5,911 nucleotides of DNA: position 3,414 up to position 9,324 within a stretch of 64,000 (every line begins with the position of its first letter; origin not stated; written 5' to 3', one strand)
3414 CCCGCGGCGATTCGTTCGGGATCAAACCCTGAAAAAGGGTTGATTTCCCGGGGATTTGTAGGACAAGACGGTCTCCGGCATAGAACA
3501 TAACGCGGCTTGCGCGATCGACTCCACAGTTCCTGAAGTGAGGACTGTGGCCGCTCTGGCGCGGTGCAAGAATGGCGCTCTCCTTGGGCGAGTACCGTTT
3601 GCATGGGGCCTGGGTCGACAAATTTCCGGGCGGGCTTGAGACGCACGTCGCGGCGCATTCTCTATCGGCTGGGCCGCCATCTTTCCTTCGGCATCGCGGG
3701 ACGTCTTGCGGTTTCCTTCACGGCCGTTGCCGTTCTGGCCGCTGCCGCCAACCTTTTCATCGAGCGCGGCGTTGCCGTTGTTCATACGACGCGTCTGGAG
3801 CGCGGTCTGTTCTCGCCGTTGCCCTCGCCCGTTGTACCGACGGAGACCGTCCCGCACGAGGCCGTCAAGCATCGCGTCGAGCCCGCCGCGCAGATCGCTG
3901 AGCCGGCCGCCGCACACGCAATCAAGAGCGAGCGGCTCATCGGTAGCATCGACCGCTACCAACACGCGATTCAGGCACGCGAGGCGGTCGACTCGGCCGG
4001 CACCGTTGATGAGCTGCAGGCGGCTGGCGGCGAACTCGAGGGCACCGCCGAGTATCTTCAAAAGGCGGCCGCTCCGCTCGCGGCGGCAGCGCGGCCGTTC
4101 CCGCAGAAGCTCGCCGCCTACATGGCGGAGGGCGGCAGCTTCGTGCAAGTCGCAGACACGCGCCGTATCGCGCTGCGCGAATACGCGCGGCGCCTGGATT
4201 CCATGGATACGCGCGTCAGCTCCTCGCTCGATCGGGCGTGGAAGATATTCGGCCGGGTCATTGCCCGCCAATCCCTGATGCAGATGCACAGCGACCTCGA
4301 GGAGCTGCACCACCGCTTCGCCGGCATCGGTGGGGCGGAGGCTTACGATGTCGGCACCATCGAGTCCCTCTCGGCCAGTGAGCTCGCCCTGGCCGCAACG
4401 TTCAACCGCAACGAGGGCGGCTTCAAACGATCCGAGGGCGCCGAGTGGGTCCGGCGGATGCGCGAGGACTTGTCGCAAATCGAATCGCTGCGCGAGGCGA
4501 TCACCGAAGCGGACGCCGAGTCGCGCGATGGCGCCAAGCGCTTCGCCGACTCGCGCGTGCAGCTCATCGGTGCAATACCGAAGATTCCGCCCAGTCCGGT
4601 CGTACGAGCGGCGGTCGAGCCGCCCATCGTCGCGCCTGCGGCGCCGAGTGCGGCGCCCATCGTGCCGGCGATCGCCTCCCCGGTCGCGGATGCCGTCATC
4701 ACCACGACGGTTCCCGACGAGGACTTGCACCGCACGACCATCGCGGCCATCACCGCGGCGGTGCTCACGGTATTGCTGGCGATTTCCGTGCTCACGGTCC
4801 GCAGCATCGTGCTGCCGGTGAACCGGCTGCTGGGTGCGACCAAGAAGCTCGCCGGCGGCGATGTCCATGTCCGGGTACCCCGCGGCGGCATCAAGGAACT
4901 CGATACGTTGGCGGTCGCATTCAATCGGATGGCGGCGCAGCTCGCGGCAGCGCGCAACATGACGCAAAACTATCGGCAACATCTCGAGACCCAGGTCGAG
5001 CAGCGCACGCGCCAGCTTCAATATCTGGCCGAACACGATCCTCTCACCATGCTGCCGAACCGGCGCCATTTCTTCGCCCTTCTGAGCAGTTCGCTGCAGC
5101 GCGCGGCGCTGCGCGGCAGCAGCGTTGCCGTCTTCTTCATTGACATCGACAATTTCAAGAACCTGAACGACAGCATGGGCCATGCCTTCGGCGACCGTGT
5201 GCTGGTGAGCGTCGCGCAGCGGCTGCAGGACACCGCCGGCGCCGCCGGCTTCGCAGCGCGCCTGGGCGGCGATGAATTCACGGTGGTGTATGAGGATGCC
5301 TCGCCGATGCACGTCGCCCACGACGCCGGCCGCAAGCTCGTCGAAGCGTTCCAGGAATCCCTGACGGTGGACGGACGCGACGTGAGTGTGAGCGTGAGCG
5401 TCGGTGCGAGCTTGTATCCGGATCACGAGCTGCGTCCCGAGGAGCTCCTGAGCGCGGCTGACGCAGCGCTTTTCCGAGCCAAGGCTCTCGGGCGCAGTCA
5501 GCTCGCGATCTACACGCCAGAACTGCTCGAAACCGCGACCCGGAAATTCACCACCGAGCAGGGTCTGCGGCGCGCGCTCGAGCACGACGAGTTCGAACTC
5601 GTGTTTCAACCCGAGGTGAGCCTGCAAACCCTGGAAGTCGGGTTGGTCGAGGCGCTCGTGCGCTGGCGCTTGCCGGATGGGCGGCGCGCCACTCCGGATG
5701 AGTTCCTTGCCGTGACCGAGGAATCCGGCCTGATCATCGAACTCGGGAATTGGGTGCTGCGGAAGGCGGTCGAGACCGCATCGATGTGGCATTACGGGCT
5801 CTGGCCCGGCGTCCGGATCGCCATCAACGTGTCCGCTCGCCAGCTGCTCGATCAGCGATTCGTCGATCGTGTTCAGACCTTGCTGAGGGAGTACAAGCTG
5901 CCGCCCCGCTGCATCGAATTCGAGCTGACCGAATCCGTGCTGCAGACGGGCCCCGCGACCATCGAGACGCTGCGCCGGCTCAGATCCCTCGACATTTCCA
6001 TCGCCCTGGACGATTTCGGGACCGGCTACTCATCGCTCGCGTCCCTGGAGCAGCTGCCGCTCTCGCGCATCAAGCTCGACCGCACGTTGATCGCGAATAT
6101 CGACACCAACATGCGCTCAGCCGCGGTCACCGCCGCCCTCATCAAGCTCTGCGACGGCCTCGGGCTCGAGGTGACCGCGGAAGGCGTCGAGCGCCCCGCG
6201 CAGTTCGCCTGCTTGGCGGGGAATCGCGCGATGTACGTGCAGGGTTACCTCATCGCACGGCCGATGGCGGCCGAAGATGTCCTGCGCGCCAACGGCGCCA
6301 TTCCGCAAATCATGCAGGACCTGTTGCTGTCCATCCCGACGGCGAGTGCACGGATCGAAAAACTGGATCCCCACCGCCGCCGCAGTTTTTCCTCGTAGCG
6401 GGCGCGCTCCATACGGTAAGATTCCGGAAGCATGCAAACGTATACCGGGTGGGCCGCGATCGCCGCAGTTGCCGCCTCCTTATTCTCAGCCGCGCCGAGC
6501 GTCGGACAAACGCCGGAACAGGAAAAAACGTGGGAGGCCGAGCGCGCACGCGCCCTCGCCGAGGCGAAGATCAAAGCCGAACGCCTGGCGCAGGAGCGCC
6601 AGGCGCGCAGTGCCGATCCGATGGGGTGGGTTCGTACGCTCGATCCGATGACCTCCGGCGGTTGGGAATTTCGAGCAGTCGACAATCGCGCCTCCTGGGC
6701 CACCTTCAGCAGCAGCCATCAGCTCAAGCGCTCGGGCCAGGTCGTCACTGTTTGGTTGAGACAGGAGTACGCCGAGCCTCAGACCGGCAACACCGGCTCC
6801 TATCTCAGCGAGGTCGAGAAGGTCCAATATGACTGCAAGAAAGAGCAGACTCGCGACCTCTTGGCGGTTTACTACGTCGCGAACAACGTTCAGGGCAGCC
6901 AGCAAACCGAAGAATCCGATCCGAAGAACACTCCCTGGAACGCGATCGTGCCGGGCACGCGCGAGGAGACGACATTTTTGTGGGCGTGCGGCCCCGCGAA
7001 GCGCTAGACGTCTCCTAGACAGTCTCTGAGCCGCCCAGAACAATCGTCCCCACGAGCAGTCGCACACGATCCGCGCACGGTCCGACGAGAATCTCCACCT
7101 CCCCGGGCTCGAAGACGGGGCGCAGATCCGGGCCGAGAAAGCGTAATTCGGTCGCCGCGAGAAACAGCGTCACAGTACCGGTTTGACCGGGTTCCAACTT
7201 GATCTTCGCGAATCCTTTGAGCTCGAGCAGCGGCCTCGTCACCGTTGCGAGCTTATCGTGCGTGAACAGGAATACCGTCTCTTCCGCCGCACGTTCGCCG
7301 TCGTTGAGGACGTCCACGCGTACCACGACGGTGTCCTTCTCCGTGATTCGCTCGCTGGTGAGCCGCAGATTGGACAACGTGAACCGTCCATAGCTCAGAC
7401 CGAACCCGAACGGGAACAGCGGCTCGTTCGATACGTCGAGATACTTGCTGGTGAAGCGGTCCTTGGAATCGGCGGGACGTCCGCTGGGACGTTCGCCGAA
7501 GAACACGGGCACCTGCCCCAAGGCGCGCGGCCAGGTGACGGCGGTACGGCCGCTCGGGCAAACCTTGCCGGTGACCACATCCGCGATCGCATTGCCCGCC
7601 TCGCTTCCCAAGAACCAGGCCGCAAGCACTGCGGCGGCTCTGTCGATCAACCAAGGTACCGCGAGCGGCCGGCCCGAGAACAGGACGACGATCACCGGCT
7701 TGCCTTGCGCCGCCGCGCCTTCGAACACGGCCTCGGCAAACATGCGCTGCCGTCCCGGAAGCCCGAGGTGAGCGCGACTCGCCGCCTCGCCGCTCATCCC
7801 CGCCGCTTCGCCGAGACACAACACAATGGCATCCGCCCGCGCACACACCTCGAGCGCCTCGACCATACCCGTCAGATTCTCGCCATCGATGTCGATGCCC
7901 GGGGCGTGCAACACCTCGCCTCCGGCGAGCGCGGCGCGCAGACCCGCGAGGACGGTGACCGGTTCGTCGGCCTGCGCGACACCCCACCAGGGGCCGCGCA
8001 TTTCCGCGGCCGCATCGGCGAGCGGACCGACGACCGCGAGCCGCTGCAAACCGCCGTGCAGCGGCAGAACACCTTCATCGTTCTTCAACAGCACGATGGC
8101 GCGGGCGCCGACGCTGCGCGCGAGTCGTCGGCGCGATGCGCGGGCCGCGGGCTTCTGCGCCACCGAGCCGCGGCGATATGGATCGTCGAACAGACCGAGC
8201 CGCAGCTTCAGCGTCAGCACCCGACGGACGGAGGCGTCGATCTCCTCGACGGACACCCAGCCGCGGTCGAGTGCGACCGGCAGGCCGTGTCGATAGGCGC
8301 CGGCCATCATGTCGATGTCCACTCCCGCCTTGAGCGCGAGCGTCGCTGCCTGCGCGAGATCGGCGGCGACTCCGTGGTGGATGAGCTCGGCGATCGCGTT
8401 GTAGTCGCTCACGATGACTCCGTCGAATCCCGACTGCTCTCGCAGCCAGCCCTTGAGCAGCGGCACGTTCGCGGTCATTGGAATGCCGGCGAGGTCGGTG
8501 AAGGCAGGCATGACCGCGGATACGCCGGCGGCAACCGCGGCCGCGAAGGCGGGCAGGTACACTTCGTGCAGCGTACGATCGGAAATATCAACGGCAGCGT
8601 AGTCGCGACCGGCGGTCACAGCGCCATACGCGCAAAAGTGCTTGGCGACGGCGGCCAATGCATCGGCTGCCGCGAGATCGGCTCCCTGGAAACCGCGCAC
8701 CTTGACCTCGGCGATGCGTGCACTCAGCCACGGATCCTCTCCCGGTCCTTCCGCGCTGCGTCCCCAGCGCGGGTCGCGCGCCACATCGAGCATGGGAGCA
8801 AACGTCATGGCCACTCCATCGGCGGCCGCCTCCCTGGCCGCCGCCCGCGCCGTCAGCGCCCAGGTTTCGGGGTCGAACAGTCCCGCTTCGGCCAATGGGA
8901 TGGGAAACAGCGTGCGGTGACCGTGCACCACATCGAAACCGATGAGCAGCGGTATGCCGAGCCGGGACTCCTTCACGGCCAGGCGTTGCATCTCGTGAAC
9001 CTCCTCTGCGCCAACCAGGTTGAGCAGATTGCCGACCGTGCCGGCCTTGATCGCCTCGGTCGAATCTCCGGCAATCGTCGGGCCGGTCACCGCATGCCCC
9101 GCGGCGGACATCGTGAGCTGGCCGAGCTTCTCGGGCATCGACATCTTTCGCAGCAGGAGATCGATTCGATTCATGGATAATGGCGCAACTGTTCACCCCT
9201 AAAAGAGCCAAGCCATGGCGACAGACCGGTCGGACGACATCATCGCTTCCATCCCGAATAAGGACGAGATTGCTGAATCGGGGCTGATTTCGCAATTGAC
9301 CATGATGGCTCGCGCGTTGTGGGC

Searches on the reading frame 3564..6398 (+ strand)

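Call 81: search_protein_families(library=pfam, proteins=[window:3564-6398:+], max_evalue=0.00001)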
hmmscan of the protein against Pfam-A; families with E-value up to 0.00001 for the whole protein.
window:3564-6398:+ (944 aa): 3 families
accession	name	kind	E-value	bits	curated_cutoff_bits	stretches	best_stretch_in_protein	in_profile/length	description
PF00563.25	EAL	-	2.6e-64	217.3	31.3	1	668-900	4-236/236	EAL domain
PF00990.26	GGDEF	-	1.5e-43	148.8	23.8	1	489-645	1-160/161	Diguanylate cyclase, GGDEF domain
PF00672.30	HAMP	-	2.4e-11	44.2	25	1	411-461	2-52/53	HAMP domain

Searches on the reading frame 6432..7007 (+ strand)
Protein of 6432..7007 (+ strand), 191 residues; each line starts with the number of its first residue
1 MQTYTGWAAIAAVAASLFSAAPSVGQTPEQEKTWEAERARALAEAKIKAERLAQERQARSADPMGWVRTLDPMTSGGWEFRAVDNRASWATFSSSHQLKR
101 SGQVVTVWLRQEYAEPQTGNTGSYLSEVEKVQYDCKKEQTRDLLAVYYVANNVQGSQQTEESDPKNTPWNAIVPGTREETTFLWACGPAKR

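Call 81: search_protein_families(library=pfam, proteins=[window:6432-7007:+], max_evalue=0.00001)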
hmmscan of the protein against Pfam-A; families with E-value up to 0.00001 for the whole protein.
window:6432-7007:+ (191 aa): 1 family
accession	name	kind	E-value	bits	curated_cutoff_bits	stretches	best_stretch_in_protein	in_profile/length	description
PF16747.10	Adhesin_E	-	1.4e-16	61.1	23.7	1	90-187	12-109/109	Surface-adhesin protein E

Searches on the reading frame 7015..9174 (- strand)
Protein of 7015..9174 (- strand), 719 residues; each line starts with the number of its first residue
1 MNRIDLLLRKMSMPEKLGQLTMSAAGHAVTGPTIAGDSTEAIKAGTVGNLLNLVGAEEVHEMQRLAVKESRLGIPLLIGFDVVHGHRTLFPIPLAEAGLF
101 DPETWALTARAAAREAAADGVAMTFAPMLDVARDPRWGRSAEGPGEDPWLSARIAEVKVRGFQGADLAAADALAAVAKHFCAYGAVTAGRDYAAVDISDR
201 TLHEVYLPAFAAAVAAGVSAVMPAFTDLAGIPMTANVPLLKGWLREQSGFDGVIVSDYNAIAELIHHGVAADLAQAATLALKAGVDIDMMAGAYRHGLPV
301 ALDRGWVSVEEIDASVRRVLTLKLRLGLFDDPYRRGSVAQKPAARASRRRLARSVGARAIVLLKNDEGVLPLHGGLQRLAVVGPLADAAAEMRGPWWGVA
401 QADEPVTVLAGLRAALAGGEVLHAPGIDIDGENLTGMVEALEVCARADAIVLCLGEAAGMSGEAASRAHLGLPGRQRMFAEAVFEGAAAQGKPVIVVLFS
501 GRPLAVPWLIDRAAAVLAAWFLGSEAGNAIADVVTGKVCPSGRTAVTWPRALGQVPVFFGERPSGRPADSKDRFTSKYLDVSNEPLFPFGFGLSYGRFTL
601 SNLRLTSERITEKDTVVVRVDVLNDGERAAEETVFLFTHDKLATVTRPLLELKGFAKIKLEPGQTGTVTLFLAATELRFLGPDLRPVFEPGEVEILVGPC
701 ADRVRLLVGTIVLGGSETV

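Call 81: search_protein_families(library=pfam, proteins=[window:7015-9174:-], max_evalue=0.00001)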
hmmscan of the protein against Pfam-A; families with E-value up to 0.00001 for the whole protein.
window:7015-9174:- (719 aa): 3 families
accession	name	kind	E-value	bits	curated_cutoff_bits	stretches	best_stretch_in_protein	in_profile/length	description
PF00933.27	Glyco_hydro_3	-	1.8e-66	225.2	27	1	14-322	3-316/316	Glycosyl hydrolase family 3 N terminal domain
PF01915.27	Glyco_hydro_3_C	-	1.9e-47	162.3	31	1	360-595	1-200/200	Glycosyl hydrolase family 3 C-terminal domain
PF14310.12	Fn3-like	-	7.5e-15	55.3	25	1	632-698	1-68/71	Fibronectin type III-like domain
